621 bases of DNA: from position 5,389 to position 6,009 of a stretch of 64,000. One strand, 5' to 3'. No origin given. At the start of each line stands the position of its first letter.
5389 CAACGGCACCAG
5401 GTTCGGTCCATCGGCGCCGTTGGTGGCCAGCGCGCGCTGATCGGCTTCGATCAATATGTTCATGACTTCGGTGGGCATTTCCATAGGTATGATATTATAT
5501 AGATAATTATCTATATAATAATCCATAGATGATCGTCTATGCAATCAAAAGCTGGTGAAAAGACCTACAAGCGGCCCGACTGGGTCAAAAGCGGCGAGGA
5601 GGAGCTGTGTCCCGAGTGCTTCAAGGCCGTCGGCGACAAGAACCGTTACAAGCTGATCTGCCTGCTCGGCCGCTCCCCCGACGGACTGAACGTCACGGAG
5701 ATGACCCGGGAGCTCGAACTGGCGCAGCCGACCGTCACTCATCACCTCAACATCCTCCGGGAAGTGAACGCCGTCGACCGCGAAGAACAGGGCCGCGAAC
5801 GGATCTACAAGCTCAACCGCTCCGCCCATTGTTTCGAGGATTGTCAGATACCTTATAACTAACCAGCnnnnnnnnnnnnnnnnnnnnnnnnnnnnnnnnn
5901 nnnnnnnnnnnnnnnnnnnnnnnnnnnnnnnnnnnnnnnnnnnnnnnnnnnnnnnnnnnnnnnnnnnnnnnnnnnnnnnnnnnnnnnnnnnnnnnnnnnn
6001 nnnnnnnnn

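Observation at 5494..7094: Membrane-anchored copper nitrite reductase (NirK) under a divergent ArsR-family regulator, with a perfect 26-bp palindromic operator candidate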

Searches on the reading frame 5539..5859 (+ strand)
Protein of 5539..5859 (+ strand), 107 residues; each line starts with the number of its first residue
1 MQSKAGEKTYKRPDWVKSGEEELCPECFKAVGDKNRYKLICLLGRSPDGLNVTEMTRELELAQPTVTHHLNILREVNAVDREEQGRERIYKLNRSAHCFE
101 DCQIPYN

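Call 6: search_protein_families(library=pfam, proteins=[window:5539-5859:+], max_evalue=0.01)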
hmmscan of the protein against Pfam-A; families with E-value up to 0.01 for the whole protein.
window:5539-5859:+ (107 aa): 9 families
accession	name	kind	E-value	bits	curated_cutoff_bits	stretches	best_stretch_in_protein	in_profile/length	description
PF01022.26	HTH_5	-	2.1e-09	37.5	22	1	33-77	1-43/47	Bacterial regulatory protein, arsR family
PF12840.13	HTH_20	-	4.7e-08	33.3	27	1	32-81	2-50/51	Helix-turn-helix domain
PF24266.1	HTH_HVO_0163_N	-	0.00086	19.8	31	1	49-90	16-57/70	HVO_0163, N-terminal HTH domain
PF12802.13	MarR_2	-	0.00095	19.7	27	1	43-85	14-56/61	MarR family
PF09339.16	HTH_IclR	-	0.0013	18.9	22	1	42-81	11-50/52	IclR helix-turn-helix domain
PF01047.28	MarR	-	0.0037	17.6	24.6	1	36-82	5-50/59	MarR family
PF24033.1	DUF7342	-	0.004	17.6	31.6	1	54-101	22-69/150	Family of unknown function (DUF7342)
PF03965.22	Penicillinase_R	-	0.0067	17.2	22.6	1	53-91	25-63/115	Penicillinase repressor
PF22979.2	HTH_69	-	0.0083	16.5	27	0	47-89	24-66/69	Winged helix-turn-helix domain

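Call 7: search_protein_families(library=ncbifam, proteins=[window:5539-5859:+], max_evalue=0.01)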
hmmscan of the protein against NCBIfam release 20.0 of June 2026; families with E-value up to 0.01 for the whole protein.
window:5539-5859:+ (107 aa): 11 families
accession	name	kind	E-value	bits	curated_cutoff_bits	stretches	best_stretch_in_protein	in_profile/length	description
NF033788.1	HTH_metalloreg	subfamily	2.3e-18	65.8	55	1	26-94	3-70/77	metalloregulator ArsR/SmtB family transcription factor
NF033789.1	repress_SdpR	subfamily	9.7e-12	44.6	100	1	28-95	2-67/79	autorepressor SdpR family transcription factor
NF045707.1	Dbac_1936_reg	equivalog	1.9e-07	31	115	1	28-92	11-73/99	ArsR/SmtB-type metalloregulator TsoR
NF041413.1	ArsR_Rv2640c_fam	equivalog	3.9e-07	30.5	155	1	28-96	36-105/118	Rv2640c family ArsR-like transcriptional regulator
NF007528.0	PRK10141.1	subfamily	8.8e-07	28.8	97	1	27-93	9-74/117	metalloregulator ArsR/SmtB family transcription factor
NF040642.1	sulf_sens_BigR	equivalog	2.9e-06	27.3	155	1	27-94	13-78/95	sulfite-sensing transcriptional repressor BigR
NF047906.1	CdPbTransRegCmtR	equivalog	5.8e-05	23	150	1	29-93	16-78/104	Cd(II)/Pb(II)-sensing metalloregulatory transcriptional regulator CmtR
NF052532.1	TransRegPagRBaca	equivalog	0.00012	22.2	170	1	26-93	19-84/99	transcriptional repressor PagR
TIGR01884.1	cas_HTH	subfamily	0.00021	20.7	60.2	1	27-93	135-199/202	CRISPR-associated CARF protein Csa3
NF053602.1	Phr_regulator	exception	0.00031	20.4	320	1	30-89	8-69/191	heat shock transcription regulator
NF040939.2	trans_reg_lrs14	equivalog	0.0066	16.5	90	0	40-88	27-75/103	Lrs14 family HTH-type transcriptional regulator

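Call 15: find_homologous_proteins(query=window:5539-5859:+)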
Query window:5539-5859:+ (107 aa): 616 proteins with E <= 0.001 among 616 candidates; the best 120 are listed.
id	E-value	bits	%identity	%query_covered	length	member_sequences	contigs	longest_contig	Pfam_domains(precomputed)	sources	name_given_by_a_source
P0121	2.1e-60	220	88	100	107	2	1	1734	PF12840.14,PF13412.13,PF01022.27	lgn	-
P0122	1.1e-58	214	88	100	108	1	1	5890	PF12840.14,PF01022.27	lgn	-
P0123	1.9e-57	210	85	99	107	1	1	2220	PF12840.14,PF01022.27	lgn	-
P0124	2.5e-57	210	84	100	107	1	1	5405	PF12840.14,PF01022.27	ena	-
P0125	2.6e-56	206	86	99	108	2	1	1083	PF12840.14,PF01022.27,PF09339.17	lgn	-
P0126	3.1e-56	206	86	99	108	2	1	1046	PF12840.14,PF01022.27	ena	-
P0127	5.2e-56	205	83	100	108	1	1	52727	PF12840.14,PF01022.27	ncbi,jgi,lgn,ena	-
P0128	8.0e-56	205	85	99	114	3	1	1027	PF12840.14,PF01022.27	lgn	-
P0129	9.8e-56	205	83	99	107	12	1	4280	PF12840.14,PF01022.27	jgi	jgi:ArsR family transcriptional regulator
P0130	1.9e-55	204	82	100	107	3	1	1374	PF12840.14,PF01022.27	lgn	-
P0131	1.9e-55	204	83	99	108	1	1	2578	PF12840.14,PF01022.27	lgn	-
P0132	2.7e-54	200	81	100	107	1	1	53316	PF12840.14,PF01022.27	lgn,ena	-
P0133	2.7e-54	200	82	99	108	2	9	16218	PF12840.14,PF01022.27,PF12802.14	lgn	-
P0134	2.9e-54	200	80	99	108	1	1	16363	PF01022.27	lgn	-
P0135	3.6e-54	199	81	99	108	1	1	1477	PF01022.27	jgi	jgi:predicted transcriptional regulator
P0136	4.0e-54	199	83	100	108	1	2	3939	PF12840.14,PF01022.27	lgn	-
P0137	5.8e-54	199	81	100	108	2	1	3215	PF12840.14,PF01022.27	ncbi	-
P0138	5.8e-54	199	80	100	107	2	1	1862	PF12840.14,PF01022.27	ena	-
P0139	8.8e-54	198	81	100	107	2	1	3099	PF01022.27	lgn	-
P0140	9.4e-54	198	82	100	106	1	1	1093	PF12840.14,PF01022.27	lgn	-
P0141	1.0e-53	198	80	100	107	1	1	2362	PF12840.14,PF01022.27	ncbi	-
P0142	1.1e-53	198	80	100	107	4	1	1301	PF12840.14,PF01022.27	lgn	-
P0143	1.1e-53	198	79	99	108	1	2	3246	PF12840.14,PF01022.27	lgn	-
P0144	2.0e-53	197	79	99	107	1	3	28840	PF12840.14,PF01022.27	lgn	-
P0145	2.1e-53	197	81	99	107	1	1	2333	PF12840.14,PF01022.27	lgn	-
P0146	2.3e-53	197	80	100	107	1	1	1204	PF01022.27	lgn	-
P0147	3.5e-53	196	80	99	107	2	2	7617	PF12840.14,PF01022.27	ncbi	-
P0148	6.7e-53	195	85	93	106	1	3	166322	PF12840.14,PF01022.27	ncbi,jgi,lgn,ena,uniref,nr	ncbi:hypothetical protein A2392_00635 [Candidatus Kaiserbacteria bacterium RIFOXYB1_FULL_46_14]|unir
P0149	7.8e-53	195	81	99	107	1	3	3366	PF12840.14,PF01022.27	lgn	-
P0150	1.2e-52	195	80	100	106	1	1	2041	PF12840.14,PF01022.27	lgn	-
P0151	1.4e-52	194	81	100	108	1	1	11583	PF12840.14,PF01022.27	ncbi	ncbi:MAG: metalloregulator ArsR/SmtB family transcription factor [Candidatus Paceibacterota bacteriu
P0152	1.7e-52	194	82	94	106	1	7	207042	PF12840.14,PF01022.27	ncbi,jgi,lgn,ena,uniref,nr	ncbi:hypothetical protein A2837_02630 [Candidatus Kaiserbacteria bacterium RIFCSPHIGHO2_01_FULL_46_2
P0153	3.1e-52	193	80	99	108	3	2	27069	PF01022.27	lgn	-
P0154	4.2e-52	193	79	99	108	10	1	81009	PF12840.14,PF01022.27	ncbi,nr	ncbi:winged helix-turn-helix transcriptional regulator [Candidatus Nomurabacteria bacterium]|nr:wing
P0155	4.4e-52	193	81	99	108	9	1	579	PF01022.27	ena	-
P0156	5.0e-52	193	79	100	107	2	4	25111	PF12840.14,PF01022.27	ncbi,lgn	-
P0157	7.6e-52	192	79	99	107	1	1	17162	PF12840.14,PF01022.27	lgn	-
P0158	2.4e-51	190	80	100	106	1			PF12840.14,PF01022.27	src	-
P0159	3.1e-51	190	79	99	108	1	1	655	PF01022.27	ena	-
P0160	1.4e-50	188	81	94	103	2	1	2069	PF12840.14,PF01022.27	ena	-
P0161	1.5e-50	188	79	99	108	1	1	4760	PF12840.14,PF01022.27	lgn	-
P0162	1.8e-50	188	82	93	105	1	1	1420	PF01022.27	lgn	-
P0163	2.0e-50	187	80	93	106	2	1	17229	PF12840.14,PF01022.27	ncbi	-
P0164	3.1e-50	187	76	100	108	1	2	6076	PF12840.14,PF01022.27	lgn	-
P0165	7.2e-50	186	77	99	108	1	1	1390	PF12840.14,PF01022.27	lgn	-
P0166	9.1e-50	185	77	95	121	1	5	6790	PF12840.14,PF01022.27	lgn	-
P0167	9.9e-50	185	78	93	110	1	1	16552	PF12840.14,PF01022.27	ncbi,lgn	-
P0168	1.1e-49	185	76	99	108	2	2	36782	PF01022.27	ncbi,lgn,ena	-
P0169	8.8e-49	182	69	99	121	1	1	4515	PF12840.14,PF01022.27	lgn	-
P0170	9.5e-49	182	76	97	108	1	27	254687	PF12840.14,PF01022.27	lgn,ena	-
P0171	1.6e-48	181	72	98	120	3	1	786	PF12840.14,PF01022.27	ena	-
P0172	3.2e-48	180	74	94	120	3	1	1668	PF12840.14,PF01022.27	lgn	-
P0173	3.3e-48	180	74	94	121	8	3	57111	PF12840.14,PF01022.27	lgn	-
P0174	4.5e-48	180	74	94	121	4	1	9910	PF12840.14,PF01022.27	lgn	-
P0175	4.8e-48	180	75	96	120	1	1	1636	PF12840.14,PF01022.27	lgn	-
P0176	5.2e-48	180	74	94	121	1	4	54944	PF12840.14,PF01022.27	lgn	-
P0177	6.3e-48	179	69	100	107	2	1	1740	PF12840.14,PF01022.27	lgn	-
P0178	8.9e-48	179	71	93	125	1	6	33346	PF12840.14,PF01022.27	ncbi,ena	-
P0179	9.5e-48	179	70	96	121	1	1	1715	PF12840.14,PF01022.27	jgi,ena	-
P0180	1.0e-47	179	73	94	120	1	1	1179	PF01022.27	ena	-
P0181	1.4e-47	178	73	93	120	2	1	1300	PF01022.27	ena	-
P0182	1.4e-47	178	77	93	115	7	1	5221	PF12840.14,PF01022.27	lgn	-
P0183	1.5e-47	178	72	98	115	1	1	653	PF12840.14,PF01022.27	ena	-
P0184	2.5e-47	177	74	92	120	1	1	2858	PF12840.14,PF01022.27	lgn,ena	-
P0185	2.6e-47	177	75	94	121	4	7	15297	PF12840.14,PF01022.27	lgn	-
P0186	3.1e-47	177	74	92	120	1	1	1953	PF12840.14,PF01022.27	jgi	jgi:hypothetical protein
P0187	4.4e-47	177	72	93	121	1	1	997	PF12840.14,PF01022.27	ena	-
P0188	5.5e-47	176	73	96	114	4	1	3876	PF12840.14,PF01022.27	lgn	-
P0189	6.4e-47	176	73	93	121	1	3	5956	PF12840.14,PF01022.27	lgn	-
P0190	7.3e-47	176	69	99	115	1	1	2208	PF12840.14,PF01022.27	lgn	-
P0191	8.2e-47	176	71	98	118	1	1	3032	PF12840.14,PF01022.27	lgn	-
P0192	9.2e-47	176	73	93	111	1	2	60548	PF01022.27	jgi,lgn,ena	-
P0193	9.8e-47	176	74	93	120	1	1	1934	PF12840.14,PF01022.27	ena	-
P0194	1.3e-46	175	75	93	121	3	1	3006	PF12840.14,PF01022.27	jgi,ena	-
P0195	1.4e-46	175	71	94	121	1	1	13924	PF12840.14,PF01022.27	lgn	-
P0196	1.5e-46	175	72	94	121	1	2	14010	PF12840.14,PF01022.27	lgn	-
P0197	1.6e-46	175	69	93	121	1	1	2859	PF12840.14,PF01022.27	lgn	-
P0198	1.8e-46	175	76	93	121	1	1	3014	PF01022.27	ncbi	-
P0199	2.0e-46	175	73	99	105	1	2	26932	PF12840.14,PF01022.27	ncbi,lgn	-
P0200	2.4e-46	174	74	93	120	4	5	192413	PF12840.14,PF01022.27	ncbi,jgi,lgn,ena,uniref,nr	ncbi:hypothetical protein A2765_04220 [Candidatus Kaiserbacteria bacterium RIFCSPHIGHO2_01_FULL_56_2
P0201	2.5e-46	174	70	94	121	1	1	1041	PF12840.14,PF01022.27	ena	-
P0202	2.8e-46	174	71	93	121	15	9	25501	PF12840.14,PF01022.27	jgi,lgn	jgi:predicted transcriptional regulator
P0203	2.9e-46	174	70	94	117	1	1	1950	PF12840.14,PF01022.27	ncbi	-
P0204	3.0e-46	174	72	96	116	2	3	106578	PF01022.27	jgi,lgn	-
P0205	3.1e-46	174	69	94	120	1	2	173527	PF12840.14,PF01022.27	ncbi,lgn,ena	-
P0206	3.5e-46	174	69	98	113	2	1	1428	PF01022.27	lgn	-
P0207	4.8e-46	173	74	93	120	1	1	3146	PF12840.14,PF01022.27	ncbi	-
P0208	5.2e-46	173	68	98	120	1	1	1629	PF12840.14,PF01022.27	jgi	jgi:predicted transcriptional regulator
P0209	6.3e-46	173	72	93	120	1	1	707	PF12840.14,PF01022.27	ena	-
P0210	6.4e-46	173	73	93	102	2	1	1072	PF12840.14,PF01022.27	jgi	jgi:DNA-binding transcriptional ArsR family regulator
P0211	7.2e-46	173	72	93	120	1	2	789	PF12840.14,PF01022.27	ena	-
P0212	7.2e-46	173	72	93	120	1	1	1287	PF12840.14,PF01022.27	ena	-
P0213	8.4e-46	173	69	98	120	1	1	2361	PF12840.14,PF01022.27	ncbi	-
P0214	8.6e-46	173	68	93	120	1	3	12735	PF12840.14,PF01022.27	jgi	jgi:predicted transcriptional regulator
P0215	8.6e-46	173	70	98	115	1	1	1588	PF12840.14,PF01022.27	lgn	-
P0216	1.0e-45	172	72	93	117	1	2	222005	PF12840.14,PF01022.27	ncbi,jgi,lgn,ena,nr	ncbi:MAG TPA: metalloregulator ArsR/SmtB family transcription factor [Candidatus Paceibacterota bact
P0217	1.1e-45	172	70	93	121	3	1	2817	PF12840.14,PF01022.27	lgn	-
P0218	1.1e-45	172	72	93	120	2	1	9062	PF12840.14,PF01022.27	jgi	jgi:predicted transcriptional regulator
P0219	1.2e-45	172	73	93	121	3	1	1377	PF12840.14,PF01022.27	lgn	-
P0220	1.2e-45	172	71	94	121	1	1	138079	PF12840.14,PF01022.27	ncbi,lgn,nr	ncbi:winged helix-turn-helix transcriptional regulator [Candidatus Kaiserbacteria bacterium]|nr:wing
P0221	1.3e-45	172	69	98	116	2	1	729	PF12840.14,PF01022.27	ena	-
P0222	1.3e-45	172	68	95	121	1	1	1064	PF12840.14,PF01022.27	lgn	-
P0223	1.3e-45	172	74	93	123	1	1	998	PF01022.27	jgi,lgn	jgi:predicted transcriptional regulator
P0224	1.6e-45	172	69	94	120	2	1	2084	PF12840.14,PF01022.27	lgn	-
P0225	1.8e-45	171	65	97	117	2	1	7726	PF12840.14,PF01022.27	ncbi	-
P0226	1.9e-45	171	70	97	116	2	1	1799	PF12840.14,PF01022.27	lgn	-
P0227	1.9e-45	171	70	93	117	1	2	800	PF12840.14,PF01022.27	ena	-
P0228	2.0e-45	171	71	93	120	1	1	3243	PF12840.14,PF01022.27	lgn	-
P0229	2.2e-45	171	73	93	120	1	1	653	PF12840.14,PF01022.27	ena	-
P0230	2.9e-45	171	67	93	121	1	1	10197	PF12840.14,PF01022.27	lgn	-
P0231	3.4e-45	171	69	97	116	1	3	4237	PF12840.14,PF01022.27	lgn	-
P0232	3.7e-45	171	71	93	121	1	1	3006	PF12840.14,PF01022.27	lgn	-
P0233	3.9e-45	170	72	93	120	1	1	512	PF12840.14,PF01022.27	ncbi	-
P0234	4.2e-45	170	69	98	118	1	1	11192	PF12840.14,PF01022.27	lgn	-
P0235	4.7e-45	170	67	98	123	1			PF12840.14,PF01022.27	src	-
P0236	5.3e-45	170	69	93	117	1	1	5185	PF12840.14,PF01022.27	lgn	-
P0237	5.7e-45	170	72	93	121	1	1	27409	PF12840.14,PF01022.27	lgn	-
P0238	6.3e-45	170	71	93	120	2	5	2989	PF12840.14,PF01022.27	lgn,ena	-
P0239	7.1e-45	170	70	93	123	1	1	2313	PF12840.14,PF01022.27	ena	-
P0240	7.5e-45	170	69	94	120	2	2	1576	PF12840.14,PF01022.27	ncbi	-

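Call 16: search_solved_structures(query=window:5539-5859:+, show_alignments=4, max_evalue=0.01)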
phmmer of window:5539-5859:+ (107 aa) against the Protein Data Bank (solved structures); distinct sequences matched with E-value up to 0.01: 17.
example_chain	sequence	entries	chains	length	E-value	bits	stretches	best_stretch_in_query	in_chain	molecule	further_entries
1r1u_A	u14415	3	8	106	1.6e-08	38.1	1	22-93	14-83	repressor protein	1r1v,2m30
2kjb_A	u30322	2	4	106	1.6e-08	38.1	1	22-93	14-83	CzrA protein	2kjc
4ggg_A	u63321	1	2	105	4.3e-08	36.7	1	22-93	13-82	Repressor protein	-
6cdb_A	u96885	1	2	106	4.4e-08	36.7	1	22-93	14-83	ArsR family transcriptional regulator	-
6cda_A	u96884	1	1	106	7e-08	36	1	22-93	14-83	ArsR family transcriptional regulator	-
6j0e_A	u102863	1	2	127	8.9e-08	35.7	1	17-92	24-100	Arsenic responsive repressor ArsR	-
1r22_A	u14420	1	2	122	8.2e-06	29.4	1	24-93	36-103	Transcriptional repressor smtB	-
1r1t_A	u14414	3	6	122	2.8e-05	27.6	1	24-93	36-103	Transcriptional repressor smtB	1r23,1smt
8qkf_A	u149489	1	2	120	0.00012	25.7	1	26-93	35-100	ArsR family transcriptional regulator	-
3cuo_A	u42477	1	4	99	0.0013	22.3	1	24-95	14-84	Uncharacterized HTH-type transcriptional regulator ygaV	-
4k2e_A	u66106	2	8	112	0.0024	21.4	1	27-93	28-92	Transcriptional activator HlyU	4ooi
2oqg_A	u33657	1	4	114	0.0025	21.4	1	26-91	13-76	Possible transcriptional regulator, ArsR family protein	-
2p4w_A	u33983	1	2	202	0.0043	20.6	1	28-92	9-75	Transcriptional regulatory protein arsR family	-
3pqj_A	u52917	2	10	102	0.0047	20.5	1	27-94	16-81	Biofilm growth-associated repressor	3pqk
2zkz_A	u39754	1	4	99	0.006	20.2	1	26-94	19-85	Transcriptional repressor pagR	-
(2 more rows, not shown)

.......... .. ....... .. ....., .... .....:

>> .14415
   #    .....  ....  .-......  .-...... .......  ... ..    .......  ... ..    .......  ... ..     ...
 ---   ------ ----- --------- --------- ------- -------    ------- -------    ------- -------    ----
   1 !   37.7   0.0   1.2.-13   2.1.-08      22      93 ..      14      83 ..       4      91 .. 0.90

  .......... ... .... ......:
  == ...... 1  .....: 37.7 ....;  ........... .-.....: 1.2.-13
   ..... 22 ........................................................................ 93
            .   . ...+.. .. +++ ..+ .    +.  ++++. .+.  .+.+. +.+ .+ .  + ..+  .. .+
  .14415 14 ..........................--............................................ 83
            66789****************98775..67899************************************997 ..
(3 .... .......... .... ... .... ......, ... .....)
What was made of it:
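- On ArsR/SmtB family: The alignment to CzrA stops at residue 93 (call 16).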

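Call 19: find_related_loci(query=A1, collection=metagenome_contigs, flank=3500)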
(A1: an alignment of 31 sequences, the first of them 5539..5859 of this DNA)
Query A1 (107 aa) in metagenome_contigs; peptide patterns used: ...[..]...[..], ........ (x = any residue, [..] = any of these).
520 stretches matched a pattern; 316 encode a relative of the query (tblastn E <= 1e-3); the best 80 are kept; 80 distinct loci.
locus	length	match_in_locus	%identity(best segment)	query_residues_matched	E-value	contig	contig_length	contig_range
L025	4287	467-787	83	1-107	5e-62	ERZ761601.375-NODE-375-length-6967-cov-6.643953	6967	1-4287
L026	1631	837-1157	80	1-107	9e-61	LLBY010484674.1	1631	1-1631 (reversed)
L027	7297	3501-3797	85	9-107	4e-57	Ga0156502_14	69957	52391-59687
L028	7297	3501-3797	85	9-107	4e-57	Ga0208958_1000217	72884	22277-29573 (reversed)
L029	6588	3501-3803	82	7-107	7e-57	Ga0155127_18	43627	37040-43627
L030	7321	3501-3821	79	1-106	5e-56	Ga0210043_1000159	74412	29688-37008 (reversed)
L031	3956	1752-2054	75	7-107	8e-53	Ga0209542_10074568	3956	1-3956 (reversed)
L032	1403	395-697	75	7-107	2e-54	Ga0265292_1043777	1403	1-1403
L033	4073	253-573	68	1-107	1e-51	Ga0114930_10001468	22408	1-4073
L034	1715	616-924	70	4-106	9e-53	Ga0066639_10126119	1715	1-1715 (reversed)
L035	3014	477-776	76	7-106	2e-51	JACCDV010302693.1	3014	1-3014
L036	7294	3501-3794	77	9-106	2e-51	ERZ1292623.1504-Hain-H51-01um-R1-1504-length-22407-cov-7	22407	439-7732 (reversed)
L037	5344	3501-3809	73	4-106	2e-51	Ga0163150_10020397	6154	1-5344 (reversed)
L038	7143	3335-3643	73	4-106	2e-51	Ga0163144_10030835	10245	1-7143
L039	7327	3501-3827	67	2-106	2e-51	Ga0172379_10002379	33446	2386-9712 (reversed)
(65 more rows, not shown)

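Call 34: predict_structure(alignment_id=A2)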
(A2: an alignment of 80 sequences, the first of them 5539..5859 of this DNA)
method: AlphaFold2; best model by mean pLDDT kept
length: 107 residues; sequences in the alignment: 80
mean_pLDDT: 88.2   pTM: 0.77
mean pLDDT of the five models: 88.2, 87.1, 86.8, 84.7, 82.1
residues with pLDDT >= 90: 66; 70-90: 34; 50-70: 2; < 50: 5
segments of 3 or more residues with pLDDT < 50: 1-5
pLDDT, mean of each block of 10 residues (from residue 1): 58 82 87 94 94 95 95 95 92 91 87
secondary structure, 60 per line:
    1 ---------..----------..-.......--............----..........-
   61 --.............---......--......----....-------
elements in order: H25-31 H34-45 H52-59 H63-75 E79-84 E87-92 H97-100
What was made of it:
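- On ArsR/SmtB family: The model shows only a 4-residue helix, 97-100 (call 34).
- The AF2 model has pLDDT 88 (call 34).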
